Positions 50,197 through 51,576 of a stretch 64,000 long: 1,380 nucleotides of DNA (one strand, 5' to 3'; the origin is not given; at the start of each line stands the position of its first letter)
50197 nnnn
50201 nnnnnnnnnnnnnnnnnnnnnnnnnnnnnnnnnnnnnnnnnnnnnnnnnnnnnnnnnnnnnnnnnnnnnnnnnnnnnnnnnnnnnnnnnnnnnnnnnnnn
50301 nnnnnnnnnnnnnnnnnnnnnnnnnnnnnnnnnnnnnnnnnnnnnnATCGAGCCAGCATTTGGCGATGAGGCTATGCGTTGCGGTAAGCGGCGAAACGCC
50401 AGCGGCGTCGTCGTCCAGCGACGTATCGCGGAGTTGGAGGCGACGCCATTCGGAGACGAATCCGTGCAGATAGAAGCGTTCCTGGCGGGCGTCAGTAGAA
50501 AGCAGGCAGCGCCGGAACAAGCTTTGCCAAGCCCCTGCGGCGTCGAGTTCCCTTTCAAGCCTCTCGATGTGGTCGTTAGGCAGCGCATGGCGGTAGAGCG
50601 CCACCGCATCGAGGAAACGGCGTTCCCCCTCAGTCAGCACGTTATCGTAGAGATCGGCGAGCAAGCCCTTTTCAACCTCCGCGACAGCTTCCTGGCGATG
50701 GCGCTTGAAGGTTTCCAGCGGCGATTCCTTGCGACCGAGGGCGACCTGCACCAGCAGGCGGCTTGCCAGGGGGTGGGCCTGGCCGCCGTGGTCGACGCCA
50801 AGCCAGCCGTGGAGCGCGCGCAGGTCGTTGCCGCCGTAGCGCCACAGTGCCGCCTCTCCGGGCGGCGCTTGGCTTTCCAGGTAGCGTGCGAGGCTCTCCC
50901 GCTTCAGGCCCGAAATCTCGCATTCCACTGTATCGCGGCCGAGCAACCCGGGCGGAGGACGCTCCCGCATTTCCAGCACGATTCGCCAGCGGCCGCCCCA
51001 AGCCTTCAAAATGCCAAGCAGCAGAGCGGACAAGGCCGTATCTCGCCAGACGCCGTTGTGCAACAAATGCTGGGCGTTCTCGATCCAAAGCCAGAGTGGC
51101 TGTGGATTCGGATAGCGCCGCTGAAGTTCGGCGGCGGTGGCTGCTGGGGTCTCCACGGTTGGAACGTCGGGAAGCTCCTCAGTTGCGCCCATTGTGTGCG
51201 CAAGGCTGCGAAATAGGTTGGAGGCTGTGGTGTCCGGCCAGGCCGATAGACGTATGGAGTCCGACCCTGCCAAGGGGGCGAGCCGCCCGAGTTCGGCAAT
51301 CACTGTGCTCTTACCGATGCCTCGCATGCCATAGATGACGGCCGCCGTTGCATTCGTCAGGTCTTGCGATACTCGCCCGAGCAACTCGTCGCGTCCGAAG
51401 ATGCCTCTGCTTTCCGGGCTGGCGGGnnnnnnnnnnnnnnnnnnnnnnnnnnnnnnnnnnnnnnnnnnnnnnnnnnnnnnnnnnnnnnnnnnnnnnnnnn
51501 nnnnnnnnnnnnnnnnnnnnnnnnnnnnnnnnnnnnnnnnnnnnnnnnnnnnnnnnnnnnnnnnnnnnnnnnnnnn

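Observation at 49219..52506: Single-gene island: metallophosphoesterase-STAND NTPase-TPR protein between the PDH operon and rpiA (candidate new Avs/NLR-like sensor-effector)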

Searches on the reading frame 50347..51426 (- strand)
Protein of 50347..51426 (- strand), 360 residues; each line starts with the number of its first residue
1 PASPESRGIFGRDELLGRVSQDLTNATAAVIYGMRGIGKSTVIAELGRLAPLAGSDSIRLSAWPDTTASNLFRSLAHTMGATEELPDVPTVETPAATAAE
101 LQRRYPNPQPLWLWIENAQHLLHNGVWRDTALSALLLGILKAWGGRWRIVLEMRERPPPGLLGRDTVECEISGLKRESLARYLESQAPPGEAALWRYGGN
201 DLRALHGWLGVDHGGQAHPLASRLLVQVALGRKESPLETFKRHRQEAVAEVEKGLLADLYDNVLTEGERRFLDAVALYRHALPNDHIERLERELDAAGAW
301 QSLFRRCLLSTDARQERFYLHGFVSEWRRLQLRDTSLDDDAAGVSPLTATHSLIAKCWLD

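Call 87: search_solved_structures(query=window:50347-51426:-, max_evalue=10)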
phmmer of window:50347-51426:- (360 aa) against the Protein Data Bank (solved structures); distinct sequences matched with E-value up to 10: 0.
